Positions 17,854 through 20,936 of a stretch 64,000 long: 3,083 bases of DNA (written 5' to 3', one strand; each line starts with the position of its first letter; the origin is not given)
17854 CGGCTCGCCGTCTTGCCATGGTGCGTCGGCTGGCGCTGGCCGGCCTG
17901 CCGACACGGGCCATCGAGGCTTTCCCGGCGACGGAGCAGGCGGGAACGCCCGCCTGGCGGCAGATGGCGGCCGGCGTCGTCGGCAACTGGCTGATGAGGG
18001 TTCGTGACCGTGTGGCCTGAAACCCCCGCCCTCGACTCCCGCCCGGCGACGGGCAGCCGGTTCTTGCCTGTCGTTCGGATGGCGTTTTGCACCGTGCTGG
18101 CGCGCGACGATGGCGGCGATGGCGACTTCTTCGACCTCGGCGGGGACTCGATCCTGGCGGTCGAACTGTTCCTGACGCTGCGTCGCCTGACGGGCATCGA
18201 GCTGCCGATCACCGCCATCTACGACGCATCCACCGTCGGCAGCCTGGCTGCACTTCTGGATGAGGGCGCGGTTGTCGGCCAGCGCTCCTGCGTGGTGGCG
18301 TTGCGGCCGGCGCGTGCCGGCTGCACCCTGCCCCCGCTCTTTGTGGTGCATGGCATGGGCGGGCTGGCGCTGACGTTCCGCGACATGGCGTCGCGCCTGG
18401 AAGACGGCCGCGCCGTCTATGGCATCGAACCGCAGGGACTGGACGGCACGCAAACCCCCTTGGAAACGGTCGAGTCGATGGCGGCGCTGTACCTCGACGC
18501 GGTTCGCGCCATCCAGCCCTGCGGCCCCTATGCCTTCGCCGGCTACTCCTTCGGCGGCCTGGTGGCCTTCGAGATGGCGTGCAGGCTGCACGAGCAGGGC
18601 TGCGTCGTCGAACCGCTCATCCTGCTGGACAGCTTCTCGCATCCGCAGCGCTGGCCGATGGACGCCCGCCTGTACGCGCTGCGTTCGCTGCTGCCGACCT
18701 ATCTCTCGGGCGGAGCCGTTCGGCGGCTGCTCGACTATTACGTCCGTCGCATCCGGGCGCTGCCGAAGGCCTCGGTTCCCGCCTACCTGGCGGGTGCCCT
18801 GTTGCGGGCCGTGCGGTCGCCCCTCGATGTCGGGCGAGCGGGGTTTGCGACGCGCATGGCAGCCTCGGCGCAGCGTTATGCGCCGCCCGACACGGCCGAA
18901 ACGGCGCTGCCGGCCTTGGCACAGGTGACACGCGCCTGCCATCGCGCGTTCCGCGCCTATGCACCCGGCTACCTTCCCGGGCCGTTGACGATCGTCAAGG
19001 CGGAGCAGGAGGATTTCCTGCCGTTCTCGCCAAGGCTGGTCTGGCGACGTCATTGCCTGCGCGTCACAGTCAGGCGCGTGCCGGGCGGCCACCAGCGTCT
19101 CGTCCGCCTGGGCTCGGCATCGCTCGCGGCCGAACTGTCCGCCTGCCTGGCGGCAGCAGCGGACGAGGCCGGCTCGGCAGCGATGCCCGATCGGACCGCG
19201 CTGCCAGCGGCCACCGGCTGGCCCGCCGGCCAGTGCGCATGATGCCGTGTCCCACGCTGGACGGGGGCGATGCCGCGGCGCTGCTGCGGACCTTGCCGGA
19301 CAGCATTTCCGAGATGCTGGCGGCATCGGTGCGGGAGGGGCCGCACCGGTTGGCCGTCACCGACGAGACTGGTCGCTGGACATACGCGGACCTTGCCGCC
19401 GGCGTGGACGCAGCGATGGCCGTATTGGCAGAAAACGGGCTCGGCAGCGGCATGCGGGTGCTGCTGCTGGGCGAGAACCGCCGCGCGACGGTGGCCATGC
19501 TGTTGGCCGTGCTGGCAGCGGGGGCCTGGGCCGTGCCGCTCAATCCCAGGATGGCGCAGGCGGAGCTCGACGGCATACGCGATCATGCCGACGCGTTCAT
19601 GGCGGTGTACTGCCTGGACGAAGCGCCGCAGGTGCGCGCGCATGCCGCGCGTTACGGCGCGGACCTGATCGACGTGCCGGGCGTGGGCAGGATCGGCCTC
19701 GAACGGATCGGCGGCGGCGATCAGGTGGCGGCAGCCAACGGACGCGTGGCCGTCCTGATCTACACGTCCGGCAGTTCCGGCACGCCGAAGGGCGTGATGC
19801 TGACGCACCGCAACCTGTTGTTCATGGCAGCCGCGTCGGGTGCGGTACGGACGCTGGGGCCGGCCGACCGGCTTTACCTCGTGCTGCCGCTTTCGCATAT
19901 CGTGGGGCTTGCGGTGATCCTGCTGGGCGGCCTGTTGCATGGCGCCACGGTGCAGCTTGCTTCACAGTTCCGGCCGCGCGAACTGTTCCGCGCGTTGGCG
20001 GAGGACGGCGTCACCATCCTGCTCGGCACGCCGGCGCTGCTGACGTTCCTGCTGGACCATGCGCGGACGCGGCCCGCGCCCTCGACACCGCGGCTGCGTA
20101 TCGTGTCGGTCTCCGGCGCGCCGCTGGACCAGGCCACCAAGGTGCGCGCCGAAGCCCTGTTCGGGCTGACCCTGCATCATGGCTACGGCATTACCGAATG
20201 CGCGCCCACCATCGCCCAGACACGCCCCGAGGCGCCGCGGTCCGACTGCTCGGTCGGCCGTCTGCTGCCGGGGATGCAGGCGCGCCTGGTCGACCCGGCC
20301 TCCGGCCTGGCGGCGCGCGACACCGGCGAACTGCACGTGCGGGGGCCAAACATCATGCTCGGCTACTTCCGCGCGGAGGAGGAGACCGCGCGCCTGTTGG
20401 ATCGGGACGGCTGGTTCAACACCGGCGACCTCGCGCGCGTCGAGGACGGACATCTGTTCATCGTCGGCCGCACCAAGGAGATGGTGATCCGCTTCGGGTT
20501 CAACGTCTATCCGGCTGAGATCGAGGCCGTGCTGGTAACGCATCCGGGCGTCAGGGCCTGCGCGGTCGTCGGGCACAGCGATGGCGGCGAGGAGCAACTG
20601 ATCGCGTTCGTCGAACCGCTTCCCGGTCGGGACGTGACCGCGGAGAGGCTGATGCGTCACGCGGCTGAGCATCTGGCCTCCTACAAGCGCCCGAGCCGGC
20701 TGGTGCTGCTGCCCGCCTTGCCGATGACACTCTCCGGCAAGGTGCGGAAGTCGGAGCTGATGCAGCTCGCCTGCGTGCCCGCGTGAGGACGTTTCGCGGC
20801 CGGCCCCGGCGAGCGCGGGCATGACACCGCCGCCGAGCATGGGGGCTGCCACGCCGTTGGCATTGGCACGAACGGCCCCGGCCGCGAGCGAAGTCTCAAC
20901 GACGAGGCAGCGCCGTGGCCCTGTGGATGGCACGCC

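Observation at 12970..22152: Thiotemplate tailoring assembly line co-transcribed with the EPS priming glycosyltransferase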

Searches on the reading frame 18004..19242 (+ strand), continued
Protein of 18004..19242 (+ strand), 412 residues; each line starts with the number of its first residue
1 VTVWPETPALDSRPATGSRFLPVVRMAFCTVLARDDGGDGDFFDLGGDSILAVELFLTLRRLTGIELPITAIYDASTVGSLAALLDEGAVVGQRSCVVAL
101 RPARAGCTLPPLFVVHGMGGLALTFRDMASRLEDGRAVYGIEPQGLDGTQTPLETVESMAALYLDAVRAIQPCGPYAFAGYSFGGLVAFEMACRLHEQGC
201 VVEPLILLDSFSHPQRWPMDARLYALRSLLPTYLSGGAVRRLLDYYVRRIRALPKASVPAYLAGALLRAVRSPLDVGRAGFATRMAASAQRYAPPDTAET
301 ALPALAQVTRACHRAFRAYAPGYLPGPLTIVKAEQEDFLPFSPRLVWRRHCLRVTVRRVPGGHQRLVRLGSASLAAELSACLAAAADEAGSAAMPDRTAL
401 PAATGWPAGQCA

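Call 36: search_protein_families(library=ncbifam, proteins=[L084:6110-7654:-, L084:5091-5951:-, L001:11185-11991:+, L001:11988-12656:+, L001:5185-6546:+, L084:3370-4419:-, L086:1027-2772:+], max_evalue=0.00001)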
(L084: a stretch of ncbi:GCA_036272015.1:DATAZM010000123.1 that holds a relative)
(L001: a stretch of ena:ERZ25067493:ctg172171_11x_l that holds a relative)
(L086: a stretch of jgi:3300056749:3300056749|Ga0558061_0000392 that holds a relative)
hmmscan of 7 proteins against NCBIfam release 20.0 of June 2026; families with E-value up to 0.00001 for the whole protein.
L084:6110-7654:- (514 aa): 50 families (the best 25 are shown)
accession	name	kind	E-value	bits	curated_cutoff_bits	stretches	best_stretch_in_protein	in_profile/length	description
NF005760.0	PRK07586.1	equivalog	2.4e-218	726.3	363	1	1-512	1-512/514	acetolactate synthase large subunit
NF009122.0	PRK12474.1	subfamily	7.3e-176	585.9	835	1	1-511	5-515/518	hypothetical protein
NF005485.1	PRK07092.1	equivalog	4.7e-58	197.3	493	1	13-513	13-517/523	benzoylformate decarboxylase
NF006122.0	PRK08266.1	subfamily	3.9e-39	134.6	571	1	1-513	4-523/543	hypothetical protein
NF006052.0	PRK08199.1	subfamily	5.5e-39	133.9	539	2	2-210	9-217/559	thiamine pyrophosphate protein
NF005712.0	PRK07524.1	subfamily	1.3e-36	126.2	500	2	318-512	339-527/536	5-guanidino-2-oxopentanoate decarboxylase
NF006203.0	PRK08327.1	equivalog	1.6e-36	126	456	2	2-203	10-228/571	thiamine pyrophosphate-requiring protein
NF006187.0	PRK08322.1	equivalog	5.7e-34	117.4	509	2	1-205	2-205/548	acetolactate synthase large subunit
NF005470.0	PRK07064.1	equivalog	5.3e-33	114.9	495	2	383-513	404-528/552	thiamine pyrophosphate-binding protein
TIGR00118.1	acolac_lg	equivalog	1.7e-31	109.3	538.35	2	1-205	1-208/557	biosynthetic-type acetolactate synthase large subunit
NF006016.1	PRK08155.1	equivalog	8.9e-31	106.9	870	2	337-512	359-530/554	acetolactate synthase large subunit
NF006378.0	PRK08617.1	equivalog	5.3e-30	104.3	510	2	2-208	9-215/556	acetolactate synthase AlsS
NF006524.0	PRK08978.1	equivalog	2.5e-29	102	738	2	1-205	1-204/548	acetolactate synthase 2 catalytic subunit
NF004919.0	PRK06276.1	equivalog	1.7e-27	96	866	2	385-512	414-536/582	acetolactate synthase large subunit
NF005651.0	PRK07418.1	subfamily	1.9e-25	89.1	942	2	372-512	421-557/617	acetolactate synthase large subunit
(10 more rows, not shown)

L084:5091-5951:- (286 aa): 18 families
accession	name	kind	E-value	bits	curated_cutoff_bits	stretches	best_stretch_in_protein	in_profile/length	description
NF009896.0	PRK13356.1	equivalog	4.2e-139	462.6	262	1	6-286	5-285/287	branched-chain amino acid aminotransferase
NF005146.0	PRK06606.1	equivalog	1.7e-41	142.2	279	1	28-270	26-275/307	branched-chain amino acid transaminase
NF005726.0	PRK07544.1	equivalog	3e-41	141.4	396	1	13-280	15-284/295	branched-chain amino acid aminotransferase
TIGR01122.1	ilvE_I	equivalog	2.4e-39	135.3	245.55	1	29-270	18-267/298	branched-chain-amino-acid transaminase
NF006185.0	PRK08320.1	subfamily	2e-32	112.5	363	1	36-278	30-274/292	branched-chain amino acid aminotransferase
NF005209.0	PRK06680.1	subfamily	6.2e-23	81.1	320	1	151-285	146-282/286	D-amino-acid transaminase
NF005888.0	PRK07849.1-3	equivalog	6.8e-22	77.7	273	1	30-268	34-275/298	aminodeoxychorismate lyase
NF005800.0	PRK07650.1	equivalog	5.3e-19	68.6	308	1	38-268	30-260/290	aminodeoxychorismate lyase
NF009126.0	PRK12479.1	equivalog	8.6e-19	67.8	518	1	34-270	29-267/299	branched-chain-amino-acid transaminase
TIGR01121.1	D_amino_aminoT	equivalog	2.2e-18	66.5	277.45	1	167-280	156-268/276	D-amino-acid transaminase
NF009897.0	PRK13357.1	equivalog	2.4e-17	62.7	307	1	6-264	38-316/358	branched-chain amino acid aminotransferase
TIGR03461.1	pabC_Proteo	equivalog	1.2e-16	60.8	176.85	1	169-275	152-258/262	aminodeoxychorismate lyase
NF004761.0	PRK06092.1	equivalog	3.2e-16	59.4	260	1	170-275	155-260/268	aminodeoxychorismate lyase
TIGR01123.1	ilvE_II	equivalog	4.4e-14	52.2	250.05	1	14-264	3-272/313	branched-chain-amino-acid transaminase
NF009066.0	PRK12400.1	equivalog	1.1e-12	48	538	1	150-275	147-270/290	D-amino-acid transaminase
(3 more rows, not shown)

L001:11185-11991:+ (268 aa): 1 family
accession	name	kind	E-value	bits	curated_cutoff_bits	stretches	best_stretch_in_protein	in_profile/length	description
TIGR00027.1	mthyl_TIGR00027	subfamily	1.7e-18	67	93.55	1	14-222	3-238/259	SAM-dependent methyltransferase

L001:11988-12656:+ (222 aa): 5 families
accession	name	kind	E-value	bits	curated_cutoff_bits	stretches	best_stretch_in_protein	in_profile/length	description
NF008525.0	PRK11460.1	equivalog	1e-17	64.2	191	1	19-207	14-195/232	esterase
TIGR03056.1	bchO_mg_che_rel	equivalog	3.5e-07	29.5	172.55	0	157-221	217-277/278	alpha/beta fold hydrolase BchO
NF050057.1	e_dPHAmcl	equivalog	1.3e-06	27.9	270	1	156-220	187-251/252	extracellular medium-chain-length polyhydroxyalkanoate depolymerase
NF007857.0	PRK10566.1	equivalog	2.8e-06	27.3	201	0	160-220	186-248/249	esterase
NF050058.1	e_dPHAscl_type1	hypoth_equivalog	8.1e-06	25.5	150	0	87-185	78-203/276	extracellular catalytic domain type 1 short-chain-length polyhydroxyalkanoate depolymerase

L001:5185-6546:+ (453 aa): 1 family
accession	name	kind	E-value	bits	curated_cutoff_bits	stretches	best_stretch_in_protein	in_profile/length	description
NF005315.0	PRK06849.1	equivalog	5.6e-09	35.5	406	1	96-347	66-281/389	hypothetical protein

L084:3370-4419:- (349 aa): 0 families

L086:1027-2772:+ (581 aa): 107 families (the best 25 are shown)
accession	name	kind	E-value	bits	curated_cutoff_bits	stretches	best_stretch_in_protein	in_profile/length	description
NF004837.0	PRK06187.1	subfamily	9.9e-101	337.6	476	1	74-567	9-520/531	long-chain-fatty-acid--CoA ligase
NF004114.0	PRK05605.1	equivalog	1.8e-90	303.9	766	2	223-566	220-566/575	long-chain-fatty-acid--CoA ligase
NF005307.0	PRK06839.1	equivalog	3.4e-85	286.5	748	1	78-567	7-491/496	o-succinylbenzoate--CoA ligase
NF005702.0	PRK07514.1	subfamily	1e-84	284.7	558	1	85-566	15-497/506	malonyl-CoA synthase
NF005801.1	PRK07656.1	equivalog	1.5e-82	277.9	657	1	75-565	3-499/500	FadD3 family acyl-CoA ligase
NF002966.0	PRK03640.1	equivalog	1.5e-82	277.8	556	1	85-567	14-478/483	o-succinylbenzoate--CoA ligase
NF009233.0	PRK12583.1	subfamily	2e-79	267.4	832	2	194-563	175-544/558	fatty acid CoA ligase family protein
NF006182.0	PRK08316.1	subfamily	4.2e-79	266.4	663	1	75-569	13-517/523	fatty acyl-CoA synthetase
NF052269.1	Staph_lig_FadD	equivalog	1.2e-75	254.8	650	1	78-566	5-490/499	long-chain-fatty-acid--CoA ligase FadD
NF052580.1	Str24CoAsynCasG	equivalog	2.5e-74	250.6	750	1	76-565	44-546/548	steroid-24-oyl-CoA synthetase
NF006181.0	PRK08314.1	subfamily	6.6e-72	242.5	705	2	214-565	194-550/563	long-chain-fatty-acid--CoA ligase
NF005676.0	PRK07470.1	equivalog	1.7e-71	241.5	774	1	77-572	24-532/544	acyl-CoA synthetase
TIGR01923.1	menE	equivalog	7e-71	239.4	330.15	1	100-563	1-440/442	o-succinylbenzoate--CoA ligase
NF006572.0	PRK09088.1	equivalog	2.1e-69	234.5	696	1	83-567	11-485/491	acyl-CoA synthetase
NF004511.1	PRK05852.1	equivalog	9e-69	232.4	650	1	75-568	1-503/505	FadD7 family fatty acid--CoA ligase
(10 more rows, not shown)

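Call 39: search_protein_families(library=pfam, proteins=[L067:1213-2808:+, L029:5829-6419:+, L029:3804-5144:+, L029:6102-7106:-, L039:6428-7351:-, L020:5730-6332:-, L005:1340-2407:+, L006:7760-8506:+, L010:4878-6092:+], max_evalue=0.001)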
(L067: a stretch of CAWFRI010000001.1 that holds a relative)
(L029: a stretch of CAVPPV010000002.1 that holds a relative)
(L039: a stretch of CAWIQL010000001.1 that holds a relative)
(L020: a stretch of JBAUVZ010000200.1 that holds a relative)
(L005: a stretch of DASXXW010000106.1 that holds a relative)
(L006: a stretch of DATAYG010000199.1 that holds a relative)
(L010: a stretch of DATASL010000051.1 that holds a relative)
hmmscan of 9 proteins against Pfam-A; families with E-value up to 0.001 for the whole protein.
L067:1213-2808:+ (532 aa): 1 family
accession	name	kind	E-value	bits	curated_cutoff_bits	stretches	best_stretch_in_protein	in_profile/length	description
PF00171.27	Aldedh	-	4.7e-182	606.1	23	1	59-520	1-461/461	Aldehyde dehydrogenase family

L029:5829-6419:+ (197 aa): 0 families

L029:3804-5144:+ (447 aa): 13 families
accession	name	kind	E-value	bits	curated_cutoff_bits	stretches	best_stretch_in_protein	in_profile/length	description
PF15780.11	ASH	-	2.4e-26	92.2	27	3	66-150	9-93/98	Abnormal spindle-like microcephaly-assoc'd, ASPM-SPD-2-Hydin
PF22073.2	Cep192_D4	-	1.6e-23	83.5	35.5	3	63-162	3-111/112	Cep192 domain 4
PF22544.2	HYDIN_VesB_CFA65-like_Ig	-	1.1e-22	80.5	25.5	2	68-160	7-99/100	HYDIN/CFA65/VesB-like, Ig-like domain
PF12371.14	TMEM131_like_N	-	5.7e-18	65.4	28.8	1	66-145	3-82/84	Transmembrane protein 131-like N-terminal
PF07610.17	DUF1573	-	3.8e-14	52.9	26.1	1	71-160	8-96/98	Protein of unknown function (DUF1573)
PF24771.2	Ig_CFAP74_1st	-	7.9e-12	45.8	29.2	0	65-151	2-90/97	CFAP74 first Ig-like domain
PF24507.1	Ig_CFAP65_4th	-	2.8e-07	31.3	27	0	86-162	2-76/76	CFAP65, fourth Ig-like domain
PF22066.2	Cep192_D8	-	1e-06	29.3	33.5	0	70-159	12-97/101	Cep192 domain 8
PF25249.1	Ig_CFAP65_7th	-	2.4e-05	24.6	28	0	321-361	56-96/120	CFAP65, seventh Ig-like domain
PF14874.12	PapD-like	-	3.7e-05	24.3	27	0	267-294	3-30/102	Flagellar-associated PapD-like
PF22064.2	Cep192_D2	-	5.8e-05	23.8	27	0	275-295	14-34/154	Cep192 domain 2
PF22067.2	Cep192_D3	-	6e-05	23.5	27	0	173-239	7-71/99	Cep192 domain 3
PF24798.1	Ig-CFAP74_4th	-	0.00017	22.1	28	0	171-241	2-71/95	CFAP74 forth Ig-like domain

L029:6102-7106:- (335 aa): 0 families

L039:6428-7351:- (308 aa): 1 family
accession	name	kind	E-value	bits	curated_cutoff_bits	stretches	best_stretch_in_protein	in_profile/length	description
PF09721.15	Exosortase_EpsH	-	7.5e-43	147.2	25.7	1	33-291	2-254/254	Transmembrane exosortase (Exosortase_EpsH)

L020:5730-6332:- (201 aa): 0 families

L005:1340-2407:+ (356 aa): 0 families

L006:7760-8506:+ (249 aa): 1 family
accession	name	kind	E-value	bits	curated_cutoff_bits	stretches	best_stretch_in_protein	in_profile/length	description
PF05118.21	Asp_Arg_Hydrox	-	7.4e-42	143.3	22.6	1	59-218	2-156/157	Aspartyl/Asparaginyl beta-hydroxylase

L010:4878-6092:+ (405 aa): 0 families

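Call 82: search_protein_families(library=pfam, proteins=[L003:13681-15099:+, L003:16342-17097:+], max_evalue=0.01)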
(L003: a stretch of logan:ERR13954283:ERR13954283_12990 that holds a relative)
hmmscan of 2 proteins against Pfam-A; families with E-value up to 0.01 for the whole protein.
L003:13681-15099:+ (472 aa): 0 families

L003:16342-17097:+ (251 aa): 0 families

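Call 88: search_protein_families(library=pfam, proteins=[L011:15209-17437:+, L011:17600-18187:+, L011:18230-18958:+, L011:18992-20830:-, L027:18256-19170:-, L027:19271-20869:-, L027:4402-6921:-, L027:3213-4109:-, L020:923-2335:+, L020:3439-5130:-], max_evalue=0.001)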
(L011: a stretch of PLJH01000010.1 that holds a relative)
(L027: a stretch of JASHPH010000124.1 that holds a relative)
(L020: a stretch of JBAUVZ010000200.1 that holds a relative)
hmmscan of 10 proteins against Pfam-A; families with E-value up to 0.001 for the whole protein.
L011:15209-17437:+ (742 aa): 4 families
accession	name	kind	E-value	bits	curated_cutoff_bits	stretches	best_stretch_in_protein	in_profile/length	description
PF13614.12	AAA_31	-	3e-08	34.2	27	1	573-725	2-160/177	AAA domain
PF02706.20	Wzz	-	8.8e-08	32.8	25.5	1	63-154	2-91/91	Chain length determinant protein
PF01656.29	CbiA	-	9.5e-08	32.5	25.4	1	575-622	1-47/125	CobQ/CobB/MinD/ParA nucleotide binding domain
PF13807.11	GNVR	-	8.5e-06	26.1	27.7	1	433-502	9-78/82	G-rich domain on putative tyrosine kinase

L011:17600-18187:+ (195 aa): 1 family
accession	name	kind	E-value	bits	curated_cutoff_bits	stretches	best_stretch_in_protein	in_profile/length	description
PF01641.26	SelR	-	1.5e-49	167.2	24.9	1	79-192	1-115/116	SelR domain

L011:18230-18958:+ (242 aa): 1 family
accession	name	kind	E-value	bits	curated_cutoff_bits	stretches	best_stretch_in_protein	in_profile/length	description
PF01625.27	PMSR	-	1.7e-56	191.2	23.7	1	58-210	1-151/153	Peptide methionine sulfoxide reductase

L011:18992-20830:- (612 aa): 3 families
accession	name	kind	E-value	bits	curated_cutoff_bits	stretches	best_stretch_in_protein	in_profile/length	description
PF00723.27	Glyco_hydro_15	-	1.5e-48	166.2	22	1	233-595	4-425/427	Glycosyl hydrolases family 15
PF19291.4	TREH_N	-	1.6e-09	37.8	23.1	1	22-170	18-154/211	Trehalase-like, N-terminal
PF22422.2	MGH1-like_GH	-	2.4e-06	27.8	27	1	419-477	175-233/356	Mannosylglycerate hydrolase MGH1-like glycoside hydrolase domain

L027:18256-19170:- (304 aa): 3 families
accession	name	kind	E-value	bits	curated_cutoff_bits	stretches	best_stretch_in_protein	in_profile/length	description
PF13614.12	AAA_31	-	6.9e-09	36.3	27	1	117-247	14-149/177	AAA domain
PF10609.15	ParA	-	1.7e-08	34.7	27.1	1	106-275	5-175/246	NUBPL iron-transfer P-loop NTPase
PF01656.29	CbiA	-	0.00049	20.5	25.4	0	117-150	11-43/125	CobQ/CobB/MinD/ParA nucleotide binding domain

L027:19271-20869:- (532 aa): 2 families
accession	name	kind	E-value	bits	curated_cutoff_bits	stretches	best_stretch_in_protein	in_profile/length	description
PF02706.20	Wzz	-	8.7e-12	45.6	25.5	1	11-97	4-90/91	Chain length determinant protein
PF13807.11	GNVR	-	2.1e-07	31.2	27.7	1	385-465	3-79/82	G-rich domain on putative tyrosine kinase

L027:4402-6921:- (839 aa): 4 families
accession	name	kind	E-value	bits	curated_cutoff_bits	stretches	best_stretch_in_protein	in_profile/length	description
PF02129.25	Peptidase_S15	-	1.7e-44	152.9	23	1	263-542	1-261/262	X-Pro dipeptidyl-peptidase (S15 family)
PF08530.16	PepX_C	-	2e-27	97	22.5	1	595-830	16-215/217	X-Pro dipeptidyl-peptidase C-terminal non-catalytic domain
PF20154.4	LNT_N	-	3.1e-11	44.1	27.1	1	43-194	2-156/159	Apolipoprotein N-acyltransferase N-terminal domain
PF00326.27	Peptidase_S9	-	1.5e-05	25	22.6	0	348-410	44-106/213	Prolyl oligopeptidase family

L027:3213-4109:- (298 aa): 2 families
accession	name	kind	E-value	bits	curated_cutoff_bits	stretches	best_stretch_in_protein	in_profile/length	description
PF00483.29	NTP_transferase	-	2.9e-54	184.7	21.2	1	41-275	1-244/245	Nucleotidyl transferase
PF12804.13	NTP_transf_3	-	1.7e-07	32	27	1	42-149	1-96/160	MobA-like NTP transferase domain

L020:923-2335:+ (470 aa): 2 families
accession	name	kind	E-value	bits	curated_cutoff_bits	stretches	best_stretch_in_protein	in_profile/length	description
PF02687.27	FtsX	-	8.9e-24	84.3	25.5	1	339-462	2-119/120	FtsX-like permease C-terminal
PF12704.14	MacB_PCD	-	2.9e-17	64.1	27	1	23-311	3-206/207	MacB-like periplasmic core domain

L020:3439-5130:- (563 aa): 1 family
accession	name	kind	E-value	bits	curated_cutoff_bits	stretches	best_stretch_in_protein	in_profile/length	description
PF00909.26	Ammonium_transp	-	1.8e-102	343.5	23.2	1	114-554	1-399/399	Ammonium Transporter Family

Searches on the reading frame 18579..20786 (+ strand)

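Call 3: search_protein_families(library=pfam, proteins=[window:18579-20786:+], max_evalue=0.01)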
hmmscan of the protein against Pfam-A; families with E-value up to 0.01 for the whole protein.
window:18579-20786:+ (735 aa): 2 families
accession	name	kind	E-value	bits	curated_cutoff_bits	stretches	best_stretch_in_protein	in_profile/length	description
PF00501.34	AMP-binding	-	8.1e-73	245.9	29.9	1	249-597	3-384/384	AMP-binding enzyme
PF13193.12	AMP-binding_C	-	1.6e-16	61.4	24.5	1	647-721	1-76/76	AMP-binding enzyme C-terminal domain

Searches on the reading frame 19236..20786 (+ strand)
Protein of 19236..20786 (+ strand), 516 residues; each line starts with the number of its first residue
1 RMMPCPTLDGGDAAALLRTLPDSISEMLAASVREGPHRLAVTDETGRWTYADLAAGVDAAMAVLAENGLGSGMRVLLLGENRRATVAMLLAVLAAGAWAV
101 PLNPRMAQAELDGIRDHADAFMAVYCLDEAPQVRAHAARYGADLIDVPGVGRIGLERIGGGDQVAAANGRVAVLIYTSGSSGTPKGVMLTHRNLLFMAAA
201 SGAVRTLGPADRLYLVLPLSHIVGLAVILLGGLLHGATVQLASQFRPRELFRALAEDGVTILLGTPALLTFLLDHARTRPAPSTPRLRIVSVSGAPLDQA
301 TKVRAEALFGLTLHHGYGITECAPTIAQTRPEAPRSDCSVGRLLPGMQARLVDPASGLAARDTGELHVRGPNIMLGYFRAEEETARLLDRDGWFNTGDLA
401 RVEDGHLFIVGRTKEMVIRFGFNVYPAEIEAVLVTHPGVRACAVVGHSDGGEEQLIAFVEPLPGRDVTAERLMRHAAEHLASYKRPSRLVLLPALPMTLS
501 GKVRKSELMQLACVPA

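Call 3: search_protein_families(library=pfam, proteins=[window:19247-20518:+], max_evalue=0.01)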
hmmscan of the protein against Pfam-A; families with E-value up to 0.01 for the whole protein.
window:19247-20518:+ (423 aa): 0 families

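Call 5: search_protein_families(library=ncbifam, proteins=[window:19236-20786:+], max_evalue=0.001)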
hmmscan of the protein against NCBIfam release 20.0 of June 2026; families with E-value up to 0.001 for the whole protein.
window:19236-20786:+ (516 aa): 110 families (the best 25 are shown)
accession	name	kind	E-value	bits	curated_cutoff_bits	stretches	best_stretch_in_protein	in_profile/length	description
NF004837.0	PRK06187.1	subfamily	4.7e-99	332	476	2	167-508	168-518/531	long-chain-fatty-acid--CoA ligase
NF005702.0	PRK07514.1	subfamily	1.2e-79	268.1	558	1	26-508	7-496/506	malonyl-CoA synthase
NF004114.0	PRK05605.1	equivalog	2.1e-78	264.1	766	2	166-508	218-565/575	long-chain-fatty-acid--CoA ligase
NF006572.0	PRK09088.1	equivalog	3.8e-78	263.3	696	1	28-510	7-485/491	acyl-CoA synthetase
NF005801.1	PRK07656.1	equivalog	4e-77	259.9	657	1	23-508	2-499/500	FadD3 family acyl-CoA ligase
NF009233.0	PRK12583.1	subfamily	7e-75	252.5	832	2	173-511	205-549/558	fatty acid CoA ligase family protein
NF002966.0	PRK03640.1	equivalog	4.5e-73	246.5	556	1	27-511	7-479/483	o-succinylbenzoate--CoA ligase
NF005307.0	PRK06839.1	equivalog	7.5e-73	245.8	748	1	33-511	13-492/496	o-succinylbenzoate--CoA ligase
NF006182.0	PRK08316.1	subfamily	2.7e-69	234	663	1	22-509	11-514/523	fatty acyl-CoA synthetase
TIGR01923.1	menE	equivalog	3.6e-66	223.8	330.15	1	49-507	1-441/442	o-succinylbenzoate--CoA ligase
NF006181.0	PRK08314.1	subfamily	1.1e-65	222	705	2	165-507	200-549/563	long-chain-fatty-acid--CoA ligase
NF005714.0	PRK07529.1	subfamily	4.5e-65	220.2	632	2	167-512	216-576/640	acyl-CoA synthetase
NF052580.1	Str24CoAsynCasG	equivalog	1.1e-64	218.7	750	1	16-508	35-546/548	steroid-24-oyl-CoA synthetase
NF052269.1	Staph_lig_FadD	equivalog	2.2e-63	214.3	650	1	38-511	16-492/499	long-chain-fatty-acid--CoA ligase FadD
NF005858.0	PRK07787.1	subfamily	4.1e-63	213.4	575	1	32-510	11-470/471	acyl-CoA synthetase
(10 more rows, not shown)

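Call 23: search_solved_structures(query=window:19236-20786:+, max_evalue=1e-20)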
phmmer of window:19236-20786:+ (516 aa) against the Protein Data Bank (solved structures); distinct sequences matched with E-value up to 1e-20: 140 (the best 60 are shown).
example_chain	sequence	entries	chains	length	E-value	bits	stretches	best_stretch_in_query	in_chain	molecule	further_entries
8weu_A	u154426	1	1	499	1e-61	212.4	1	32-509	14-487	Fatty-acyl-CoA synthase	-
8wev_A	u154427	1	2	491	1.1e-61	212.2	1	32-508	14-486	Feruloyl-CoA Synthetase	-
4gxq_A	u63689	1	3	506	3.4e-57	197.5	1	34-509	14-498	Malonyl CoA synthetase, Benzoate-CoA ligase Chimeric protein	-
4fuq_A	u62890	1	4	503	2.1e-56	194.9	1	34-509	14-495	Malonyl CoA synthetase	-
4fut_A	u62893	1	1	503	1.8e-55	191.8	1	34-509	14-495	Malonyl CoA synthetase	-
4gxr_A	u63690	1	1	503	1.9e-55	191.7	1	34-509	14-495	Malonyl CoA synthetase, Benzoate-CoA ligase Chimeric protein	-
8r2q_A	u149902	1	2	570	3.3e-53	184.3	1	47-509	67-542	Probable fatty-acid-CoA ligase FadD5 (Fatty-acid-CoA synthetase) (Fatty-acid-CoA synthase)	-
6mfy_A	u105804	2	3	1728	3.2e-52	181.1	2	26-508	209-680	Linear gramicidin synthase subunit A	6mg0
9be3_A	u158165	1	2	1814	3.9e-52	180.8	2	26-508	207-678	Linear gramicidin synthase subunit A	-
9be4_A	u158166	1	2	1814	3.9e-52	180.8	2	26-508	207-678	Linear gramicidin synthase subunit A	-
6mfz_A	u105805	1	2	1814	3.9e-52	180.8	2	26-508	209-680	Linear gramicidin synthase subunit A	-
9meh_A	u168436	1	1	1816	3.9e-52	180.8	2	26-508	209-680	Linear gramicidin synthase subunit A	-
3r44_A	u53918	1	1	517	1.6e-51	178.8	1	46-510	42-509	fatty acyl CoA synthetase FADD13 (FATTY-ACYL-CoA SYNTHETASE)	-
5wm2_A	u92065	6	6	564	3.4e-51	177.7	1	28-509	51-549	Salicylate-AMP ligase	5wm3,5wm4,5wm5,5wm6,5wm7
3a9u_A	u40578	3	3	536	2e-49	171.8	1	48-509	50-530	4-coumarate--CoA ligase | 4-coumarate:CoA ligase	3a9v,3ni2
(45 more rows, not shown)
